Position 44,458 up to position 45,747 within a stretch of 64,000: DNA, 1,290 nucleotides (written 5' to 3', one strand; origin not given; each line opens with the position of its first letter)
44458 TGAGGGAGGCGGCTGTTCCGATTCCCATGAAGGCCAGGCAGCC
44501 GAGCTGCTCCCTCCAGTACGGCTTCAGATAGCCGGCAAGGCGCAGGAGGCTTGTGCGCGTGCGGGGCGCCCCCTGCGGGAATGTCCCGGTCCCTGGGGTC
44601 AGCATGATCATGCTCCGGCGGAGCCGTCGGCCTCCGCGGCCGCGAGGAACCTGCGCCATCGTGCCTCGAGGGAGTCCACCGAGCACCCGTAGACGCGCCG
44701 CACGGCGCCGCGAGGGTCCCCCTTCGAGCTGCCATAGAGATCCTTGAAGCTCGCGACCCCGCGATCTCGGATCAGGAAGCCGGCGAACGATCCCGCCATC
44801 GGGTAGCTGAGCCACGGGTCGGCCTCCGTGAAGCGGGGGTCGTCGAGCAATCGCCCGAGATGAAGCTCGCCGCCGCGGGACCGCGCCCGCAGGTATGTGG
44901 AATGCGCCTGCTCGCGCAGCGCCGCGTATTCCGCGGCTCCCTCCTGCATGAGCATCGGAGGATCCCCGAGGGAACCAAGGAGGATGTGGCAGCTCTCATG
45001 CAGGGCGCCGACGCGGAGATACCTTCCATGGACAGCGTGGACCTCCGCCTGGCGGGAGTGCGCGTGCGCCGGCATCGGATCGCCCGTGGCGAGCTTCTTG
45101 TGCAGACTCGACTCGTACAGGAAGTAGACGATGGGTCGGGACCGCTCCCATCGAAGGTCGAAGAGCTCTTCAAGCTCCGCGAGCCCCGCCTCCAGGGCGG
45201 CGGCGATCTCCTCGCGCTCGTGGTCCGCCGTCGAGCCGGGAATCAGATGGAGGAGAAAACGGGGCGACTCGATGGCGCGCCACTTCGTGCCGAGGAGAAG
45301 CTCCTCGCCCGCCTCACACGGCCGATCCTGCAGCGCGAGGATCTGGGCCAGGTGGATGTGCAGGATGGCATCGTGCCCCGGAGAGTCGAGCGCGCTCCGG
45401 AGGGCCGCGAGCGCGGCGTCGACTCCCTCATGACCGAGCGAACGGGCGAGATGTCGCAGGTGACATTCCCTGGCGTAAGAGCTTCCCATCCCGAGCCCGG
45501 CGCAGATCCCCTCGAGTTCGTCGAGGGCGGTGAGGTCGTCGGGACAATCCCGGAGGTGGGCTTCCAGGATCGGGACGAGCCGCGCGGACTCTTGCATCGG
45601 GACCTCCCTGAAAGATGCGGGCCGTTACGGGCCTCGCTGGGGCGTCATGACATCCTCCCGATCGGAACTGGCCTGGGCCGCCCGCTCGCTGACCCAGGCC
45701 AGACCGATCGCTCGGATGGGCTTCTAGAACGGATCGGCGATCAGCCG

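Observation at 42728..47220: Candidate new RiPP operon: radical SAM/SPASM maturase, hidden 37-aa Cys/Trp-rich peptide, HExxH peptidase-like protein and ABC exporter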

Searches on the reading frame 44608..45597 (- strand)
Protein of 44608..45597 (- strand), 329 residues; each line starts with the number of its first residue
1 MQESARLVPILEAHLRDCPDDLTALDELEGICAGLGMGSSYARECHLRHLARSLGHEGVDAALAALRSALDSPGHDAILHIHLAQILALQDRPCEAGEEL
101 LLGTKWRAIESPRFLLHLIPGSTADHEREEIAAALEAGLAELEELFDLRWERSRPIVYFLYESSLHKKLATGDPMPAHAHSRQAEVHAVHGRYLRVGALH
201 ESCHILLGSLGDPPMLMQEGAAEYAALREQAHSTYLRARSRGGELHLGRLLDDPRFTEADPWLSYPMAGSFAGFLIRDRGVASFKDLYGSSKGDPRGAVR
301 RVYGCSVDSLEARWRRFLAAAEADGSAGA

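Call 3: search_protein_families(library=ncbifam, proteins=[window:44608-45597:-], max_evalue=0.01)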
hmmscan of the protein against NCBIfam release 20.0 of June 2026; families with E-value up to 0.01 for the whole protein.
window:44608-45597:- (329 aa): 0 families

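Call 4: search_protein_families(library=pfam, proteins=[window:44608-45597:-], max_evalue=0.01)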
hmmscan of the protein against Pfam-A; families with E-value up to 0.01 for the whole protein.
window:44608-45597:- (329 aa): 0 families

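Call 29: find_homologous_proteins(query=window:44608-45597:-, max_evalue=0.001)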
Query window:44608-45597:- (329 aa): 1 proteins with E <= 0.001 among 8000 candidates.
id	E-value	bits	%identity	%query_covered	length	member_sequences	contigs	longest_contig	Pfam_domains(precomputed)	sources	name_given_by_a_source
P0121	9.8e-215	730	100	100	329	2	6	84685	-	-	-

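Call 32: find_encoding_contigs(protein=P0121, flank=10000, max_places=6)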
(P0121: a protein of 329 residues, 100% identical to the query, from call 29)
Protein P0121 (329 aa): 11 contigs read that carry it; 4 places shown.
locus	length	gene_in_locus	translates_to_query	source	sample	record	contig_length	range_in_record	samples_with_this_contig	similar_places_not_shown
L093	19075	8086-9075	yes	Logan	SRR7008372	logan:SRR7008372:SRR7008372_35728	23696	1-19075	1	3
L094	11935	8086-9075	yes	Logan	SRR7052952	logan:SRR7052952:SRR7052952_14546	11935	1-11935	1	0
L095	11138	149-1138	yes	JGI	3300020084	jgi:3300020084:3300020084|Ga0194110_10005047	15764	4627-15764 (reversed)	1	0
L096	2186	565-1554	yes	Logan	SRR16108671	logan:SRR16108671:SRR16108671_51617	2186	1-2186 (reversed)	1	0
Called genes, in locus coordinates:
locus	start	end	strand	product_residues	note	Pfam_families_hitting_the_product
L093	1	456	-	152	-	?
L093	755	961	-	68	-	-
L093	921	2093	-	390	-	PF13439:Glyco_transf_4, PF00534:Glycos_transf_1, PF13692:Glyco_trans_1_4, PF13524:Glyco_trans_1_2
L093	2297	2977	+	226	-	-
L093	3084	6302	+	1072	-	PF00515:TPR_1 (faint), PF07719:TPR_2 (faint), PF13181:TPR_8 (faint), PF13414:TPR_11 (faint), PF14559:TPR_19 (faint), PF17874:TPR_MalT (faint), PF13424:TPR_12 (weak), PF12770:CHAT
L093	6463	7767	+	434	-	PF04055:Radical_SAM, PF13353:Fer4_12 (weak), PF13186:SPASM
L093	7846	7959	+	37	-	-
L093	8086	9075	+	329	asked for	-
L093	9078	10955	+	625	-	PF00664:ABC_membrane, PF00005:ABC_tran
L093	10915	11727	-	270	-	PF00072:Response_reg, PF04397:LytTR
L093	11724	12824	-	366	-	PF06580:His_kinase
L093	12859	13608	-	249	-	PF18917:LiaI-LiaF-like_TM1, PF22570:LiaF-TM, PF18917:LiaI-LiaF-like_TM1, PF09922:LiaF-like_C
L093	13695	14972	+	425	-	PF07690:MFS_1, PF03092:BT1 (weak)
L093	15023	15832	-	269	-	PF07719:TPR_2 (faint), PF13414:TPR_11 (weak), PF13432:TPR_16 (weak), PF14559:TPR_19 (weak)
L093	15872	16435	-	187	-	PF07638:Sigma70_ECF (weak), PF04542:Sigma70_r2 (weak), PF08281:Sigma70_r4_2, PF04545:Sigma70_r4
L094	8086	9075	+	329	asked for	-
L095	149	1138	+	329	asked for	-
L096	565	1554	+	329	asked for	-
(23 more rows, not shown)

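Call 42: search_protein_representatives(protein=window:44608-45597:-)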
Query: 329 residues. Proteins with E-value up to 0.001 (for the whole library): 416; up to 1e-10: 48; up to 1e-30: 11. The best 150 are listed.
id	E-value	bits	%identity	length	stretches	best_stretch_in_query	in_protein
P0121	3.1e-215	730.3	100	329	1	1-329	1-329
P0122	5.4e-68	246.4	40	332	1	2-323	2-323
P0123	6.1e-59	216.7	40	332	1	6-326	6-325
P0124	8.7e-54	199.7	39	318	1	42-319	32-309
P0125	5.0e-53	197.2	43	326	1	41-327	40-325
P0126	2.9e-51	191.4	39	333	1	8-318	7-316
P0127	3.3e-50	188.0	38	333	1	6-319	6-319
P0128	2.8e-49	184.9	38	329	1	9-325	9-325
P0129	2.5e-47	178.5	37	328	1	11-314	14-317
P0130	1.8e-42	162.5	36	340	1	6-323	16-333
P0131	2.8e-38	148.8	32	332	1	9-321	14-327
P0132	7.1e-30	121.2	31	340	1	39-316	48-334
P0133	2.2e-28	116.3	31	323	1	40-321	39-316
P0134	4.2e-26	108.8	43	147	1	175-318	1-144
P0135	2.4e-25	106.2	41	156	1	175-319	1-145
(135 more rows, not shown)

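Call 43: predict_structure(protein=window:44608-45597:-)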
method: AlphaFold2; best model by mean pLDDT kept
length: 329 residues; sequences in the alignment: 1
mean_pLDDT: 38.1   pTM: 0.31
mean pLDDT of the five models: 38.1, 38.0, 36.5, 35.5, 32.2
residues with pLDDT >= 90: 0; 70-90: 0; 50-70: 31; < 50: 298
segments of 3 or more residues with pLDDT < 50: 1-63, 65-129, 145-293, 295-305, 326-329
pLDDT, mean of each block of 10 residues (from residue 1): 36 44 44 39 40 44 47 41 39 31 33 39 47 51 44 37 34 28 28 26 28 33 37 29 30 36 33 29 33 43 48 56 51
secondary structure, 60 per line:
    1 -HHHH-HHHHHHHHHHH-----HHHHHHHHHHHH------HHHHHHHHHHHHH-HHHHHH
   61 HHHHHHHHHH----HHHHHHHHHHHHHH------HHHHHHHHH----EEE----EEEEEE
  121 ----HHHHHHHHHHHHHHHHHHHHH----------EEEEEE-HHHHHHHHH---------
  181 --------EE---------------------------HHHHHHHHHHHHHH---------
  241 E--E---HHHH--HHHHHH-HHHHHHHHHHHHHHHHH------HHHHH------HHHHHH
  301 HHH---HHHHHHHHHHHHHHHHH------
elements in order: H2-5 H7-17 H23-34 H41-53 H55-70 H75-88 H95-103 E108-110 E115-120 H125-145 E156-161 H163-171 H218-231 H248-251 H254-259 H261-277 H284-288 H295-303 H307-323

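Call 46: search_protein_families(library=pfam, alignment_id=A2, max_evalue=0.01)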
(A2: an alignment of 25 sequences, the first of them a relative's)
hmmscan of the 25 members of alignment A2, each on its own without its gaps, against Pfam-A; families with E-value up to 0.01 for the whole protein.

A. member 1, P0121 (329 aa): 0 families

B. families by the number of members that match (of 25 scanned): 17 families
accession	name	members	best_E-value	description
PF13485.12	Peptidase_MA_2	15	9.1e-11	Peptidase MA superfamily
PF14559.12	TPR_19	4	2.5e-06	Tetratricopeptide repeat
PF02018.23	CBM_4_9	2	1.2e-08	Carbohydrate binding domain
PF13431.12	TPR_17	2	1.8e-05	Tetratricopeptide repeat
PF13432.12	TPR_16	2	0.00013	Tetratricopeptide repeat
PF13428.12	TPR_14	2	0.0005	Tetratricopeptide repeat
PF13181.12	TPR_8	2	0.0019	Tetratricopeptide repeat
PF07719.23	TPR_2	2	0.0038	Tetratricopeptide repeat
PF17820.7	PDZ_6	1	3.6e-12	PDZ domain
PF16286.10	DUF4932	1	2.6e-10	Domain of unknown function (DUF4932)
PF13180.12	PDZ_2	1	5.8e-10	PDZ domain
PF00595.29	PDZ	1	1.3e-06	PDZ domain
PF22294.1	DUF6966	1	0.00065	Domain of unknown function (DUF6966)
PF12883.13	DUF3828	1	0.0022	Protein of unknown function (DUF3828)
PF14561.12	TPR_20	1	0.0036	Tetratricopeptide repeat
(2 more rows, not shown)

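Call 54: predict_structure(alignment_id=A3)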
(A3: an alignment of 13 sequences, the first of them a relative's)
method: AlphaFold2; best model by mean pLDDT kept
length: 329 residues; sequences in the alignment: 13
mean_pLDDT: 91.0   pTM: 0.86
mean pLDDT of the five models: 91.0, 90.5, 90.1, 90.0, 88.2
residues with pLDDT >= 90: 246; 70-90: 70; 50-70: 11; < 50: 2
segments of 3 or more residues with pLDDT < 50: none
pLDDT, mean of each block of 10 residues (from residue 1): 78 90 85 74 88 93 97 94 96 96 95 96 96 95 94 89 93 91 94 84 93 94 94 92 86 93 94 97 95 90 96 95 63
secondary structure, 60 per line:
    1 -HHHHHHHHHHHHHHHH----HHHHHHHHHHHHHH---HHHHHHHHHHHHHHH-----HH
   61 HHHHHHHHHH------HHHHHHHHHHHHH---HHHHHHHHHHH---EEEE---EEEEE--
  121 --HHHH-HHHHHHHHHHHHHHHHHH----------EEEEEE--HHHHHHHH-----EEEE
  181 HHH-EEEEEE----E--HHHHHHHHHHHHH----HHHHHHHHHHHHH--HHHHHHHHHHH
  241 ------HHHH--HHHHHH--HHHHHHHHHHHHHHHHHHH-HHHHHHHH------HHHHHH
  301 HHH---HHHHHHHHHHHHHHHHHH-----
elements in order: H2-17 H22-35 H39-53 H59-70 H77-89 H93-103 E107-110 E114-118 H123-126 H128-145 E156-161 H164-171 E177-180 E185-190 H198-210 H215-227 H230-240 H247-250 H253-258 H261-279 H281-288 H295-303 H307-324

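Call 57: fold_search(model_id=the predicted structure, library=pdb)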
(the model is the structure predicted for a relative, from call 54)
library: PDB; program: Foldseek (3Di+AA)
matches with E <= 10: 586; with E <= 0.001: 1
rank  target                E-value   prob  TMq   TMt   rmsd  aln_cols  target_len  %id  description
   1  8jt1_A                8.3e-05  1.00  0.53  0.35  10.4       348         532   13  COLLAGENASE FROM GRIMONTIA (VIBRIO) HOLLISAE 1706B COMPLEXED WITH GLY-PRO-HYP-GLY-PRO-HYP (released 2024-02-07)
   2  8cgw_A                2.2e-02  1.00  0.37  0.17   6.8       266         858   11  Insulin-regulated aminopeptidase (IRAP) in complex with an allosteric benzopyran-based inhibitor (released 2024-01-31)
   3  4fgm                  6.0e-02  0.95  0.31  0.19   9.6       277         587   11  Crystal structure of the aminopeptidase N family protein Q5QTY1 from Idiomarina loihiensis. Northeast Structural Genomic (released 2012-08-01)
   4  4z7i_A                8.3e-02  0.94  0.33  0.15   7.6       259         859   11  Crystal structure of insulin regulated aminopeptidase in complex with ligand (released 2015-08-26)
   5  7ntf_B                1.1e-01  0.69  0.22  0.11  13.9       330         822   12  Cryo-EM structure of unliganded O-GlcNAc transferase (released 2021-11-17)
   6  4p8q_A                1.3e-01  0.92  0.34  0.15   7.2       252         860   11  Crystal Structure of Human Insulin Regulated Aminopeptidase with Alanine in Active Site (released 2014-12-03)
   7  8p0i_B                1.4e-01  0.96  0.36  0.17   6.3       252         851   11  Crystal structure of the open conformation of insulin-regulated aminopeptidase in complex with a small-MW inhibitor (released 2024-09-04)
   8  6ydx_B                1.4e-01  0.96  0.37  0.17   6.6       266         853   12  Insulin-regulated aminopeptidase complexed with a macrocyclic peptidic inhibitor (released 2020-07-22)
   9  8cgw_B                1.4e-01  0.96  0.37  0.17   6.6       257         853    9  Insulin-regulated aminopeptidase (IRAP) in complex with an allosteric benzopyran-based inhibitor (released 2024-01-31)
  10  4p8q_B                1.7e-01  0.92  0.35  0.16   7.0       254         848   12  Crystal Structure of Human Insulin Regulated Aminopeptidase with Alanine in Active Site (released 2014-12-03)
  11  1w3b_A                1.7e-01  0.47  0.20  0.17  16.3       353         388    9  The superhelical TPR domain of O-linked GlcNAc transferase reveals structural similarities to importin alpha. (released 2004-09-09)
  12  6eou                  1.9e-01  0.41  0.20  0.19  16.9       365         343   10  O-GlcNAc transferase TPR domain with the intellectual disability associated mutation L254F (released 2018-05-09)
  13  7xyo_A                2.0e-01  0.93  0.36  0.25   6.8       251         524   16  Crystal Structure of a M61 aminopeptidase family member from Myxococcus fulvus (released 2023-06-07)
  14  6frk_r                3.2e-01  0.69  0.16  0.22  12.5       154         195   14  Structure of a prehandover mammalian ribosomal SRP and SRP receptor targeting complex (released 2018-03-28)
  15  5m72_A                3.5e-01  0.77  0.17  0.29  11.1       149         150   15  Structure of the human SRP68-72 protein-binding domain complex (released 2016-12-07)
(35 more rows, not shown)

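Call 76: search_solved_structures(query=A2, max_evalue=10, show_alignments=2)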
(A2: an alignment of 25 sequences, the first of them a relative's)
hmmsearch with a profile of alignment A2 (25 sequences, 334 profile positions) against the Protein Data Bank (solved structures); distinct sequences matched with E-value up to 10: 15.
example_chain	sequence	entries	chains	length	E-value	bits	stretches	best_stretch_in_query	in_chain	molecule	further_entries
6b85_J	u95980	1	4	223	0.0036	19.5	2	56-104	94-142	TMHC4_R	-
6vbu_4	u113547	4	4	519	0.0061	18.8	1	8-101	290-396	Bardet-Biedl syndrome 4 protein homolog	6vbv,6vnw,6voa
11kc_A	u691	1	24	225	0.0082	18.4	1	57-104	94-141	Designed nanoparticle O43-TM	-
8cus_A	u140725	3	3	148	0.011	18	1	56-104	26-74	I432-1(NaCl) Chain A | I432-1(Imd) Chain A | I432-1-X3 Chain A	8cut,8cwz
8fwd_1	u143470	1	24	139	0.012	17.9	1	60-103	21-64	O43-rpxdoc-EK1_B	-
8far_A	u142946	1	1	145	0.02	17.1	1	60-104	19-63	I432-1-CC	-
9fli_A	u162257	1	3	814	0.053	15.7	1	106-190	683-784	Arabinogalactan endo-beta-1,4-galactanase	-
7rqf_A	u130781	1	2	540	0.055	15.7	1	37-107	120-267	TPR repeat-containing protein PA4667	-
8sxe_C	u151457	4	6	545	0.1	14.8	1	37-107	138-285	TPR repeat-containing protein PA4667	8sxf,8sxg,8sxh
3vtx_A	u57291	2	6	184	0.15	14.2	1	6-102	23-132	MamA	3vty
6xt9_D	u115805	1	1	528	0.34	13.1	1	8-102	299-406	Bardet-Biedl syndrome 4 protein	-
8os1_B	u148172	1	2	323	0.47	12.6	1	10-105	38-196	Peroxisome targeting signal 1 receptor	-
7onu_F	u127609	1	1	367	0.55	12.4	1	14-118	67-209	tRNA methyltransferase 10 homolog C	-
8rr1_F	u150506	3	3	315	0.59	12.3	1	17-118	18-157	tRNA methyltransferase 10 homolog C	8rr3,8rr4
2pl2_A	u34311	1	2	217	5.7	9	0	7-106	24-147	Hypothetical conserved protein TTC0263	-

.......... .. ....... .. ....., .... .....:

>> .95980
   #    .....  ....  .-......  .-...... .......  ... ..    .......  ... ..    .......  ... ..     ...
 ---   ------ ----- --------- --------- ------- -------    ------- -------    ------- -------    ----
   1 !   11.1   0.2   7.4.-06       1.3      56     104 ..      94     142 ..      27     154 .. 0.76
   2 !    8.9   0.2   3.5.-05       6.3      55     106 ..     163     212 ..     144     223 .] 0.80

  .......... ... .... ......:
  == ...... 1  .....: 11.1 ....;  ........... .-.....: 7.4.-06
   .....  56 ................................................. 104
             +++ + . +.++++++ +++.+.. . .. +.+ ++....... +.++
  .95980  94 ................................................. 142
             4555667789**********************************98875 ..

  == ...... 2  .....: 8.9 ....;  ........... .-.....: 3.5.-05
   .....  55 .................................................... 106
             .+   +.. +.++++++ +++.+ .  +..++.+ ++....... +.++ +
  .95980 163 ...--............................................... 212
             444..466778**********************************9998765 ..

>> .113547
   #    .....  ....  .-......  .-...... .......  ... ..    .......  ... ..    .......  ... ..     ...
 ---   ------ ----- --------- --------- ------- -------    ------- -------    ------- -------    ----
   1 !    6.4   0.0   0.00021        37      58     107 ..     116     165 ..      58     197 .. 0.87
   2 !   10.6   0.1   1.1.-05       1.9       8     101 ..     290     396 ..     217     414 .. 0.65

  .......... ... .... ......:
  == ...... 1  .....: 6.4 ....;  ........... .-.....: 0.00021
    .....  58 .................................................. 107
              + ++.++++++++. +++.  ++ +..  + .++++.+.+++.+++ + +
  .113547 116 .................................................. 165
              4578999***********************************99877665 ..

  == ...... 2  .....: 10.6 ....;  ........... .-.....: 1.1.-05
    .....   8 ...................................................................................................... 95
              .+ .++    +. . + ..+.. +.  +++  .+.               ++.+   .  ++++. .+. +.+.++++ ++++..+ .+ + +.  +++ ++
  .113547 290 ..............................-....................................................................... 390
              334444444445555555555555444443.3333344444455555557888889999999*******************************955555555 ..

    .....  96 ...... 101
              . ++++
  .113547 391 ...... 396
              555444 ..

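Call 86: find_encoding_contigs(protein=P0122, flank=5000, max_places=2)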
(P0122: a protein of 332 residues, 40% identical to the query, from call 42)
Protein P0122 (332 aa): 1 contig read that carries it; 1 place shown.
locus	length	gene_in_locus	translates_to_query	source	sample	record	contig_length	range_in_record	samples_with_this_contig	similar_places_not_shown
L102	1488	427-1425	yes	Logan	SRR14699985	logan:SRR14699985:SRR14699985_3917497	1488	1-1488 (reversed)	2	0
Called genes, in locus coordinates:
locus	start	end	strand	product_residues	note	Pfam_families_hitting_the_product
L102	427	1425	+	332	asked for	PF14559:TPR_19 (faint)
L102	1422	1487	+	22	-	?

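Call 87: find_encoding_contigs(protein=P0133, flank=5000, max_places=2)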
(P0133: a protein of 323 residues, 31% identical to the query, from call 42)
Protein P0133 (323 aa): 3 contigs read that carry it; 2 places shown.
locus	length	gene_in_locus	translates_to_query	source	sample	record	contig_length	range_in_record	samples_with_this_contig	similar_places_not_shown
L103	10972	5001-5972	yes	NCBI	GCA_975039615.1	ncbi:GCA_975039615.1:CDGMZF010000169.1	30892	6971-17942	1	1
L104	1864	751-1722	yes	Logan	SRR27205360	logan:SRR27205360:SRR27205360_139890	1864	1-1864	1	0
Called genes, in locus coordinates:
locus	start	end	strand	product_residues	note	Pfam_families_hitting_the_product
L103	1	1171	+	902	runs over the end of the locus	PF00332:Glyco_hydro_17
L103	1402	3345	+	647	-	PF00664:ABC_membrane, PF00005:ABC_tran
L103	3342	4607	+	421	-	PF04055:Radical_SAM, PF13353:Fer4_12, PF13186:SPASM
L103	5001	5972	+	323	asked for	PF13485:Peptidase_MA_2 (weak)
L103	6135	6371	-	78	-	-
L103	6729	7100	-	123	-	PF02627:CMD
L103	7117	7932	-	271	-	PF13237:Fer4_10 (faint), PF14697:Fer4_21 (weak), PF25160:LdpA_Fe-S-bd (weak), PF00037:Fer4 (weak)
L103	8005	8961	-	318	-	PF10706:Aminoglyc_resit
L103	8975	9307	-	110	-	PF13489:Methyltransf_23, PF13847:Methyltransf_31 (weak), PF08241:Methyltransf_11 (weak), PF13649:Methyltransf_25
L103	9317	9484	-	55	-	PF01906:YbjQ_1, PF23025:YbjQ_2 (weak)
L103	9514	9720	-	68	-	PF01361:Tautomerase, PF14552:Tautomerase_2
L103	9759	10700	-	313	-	PF00795:CN_hydrolase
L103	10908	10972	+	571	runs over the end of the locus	PF00485:PRK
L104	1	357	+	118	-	?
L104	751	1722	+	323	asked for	PF13485:Peptidase_MA_2 (weak)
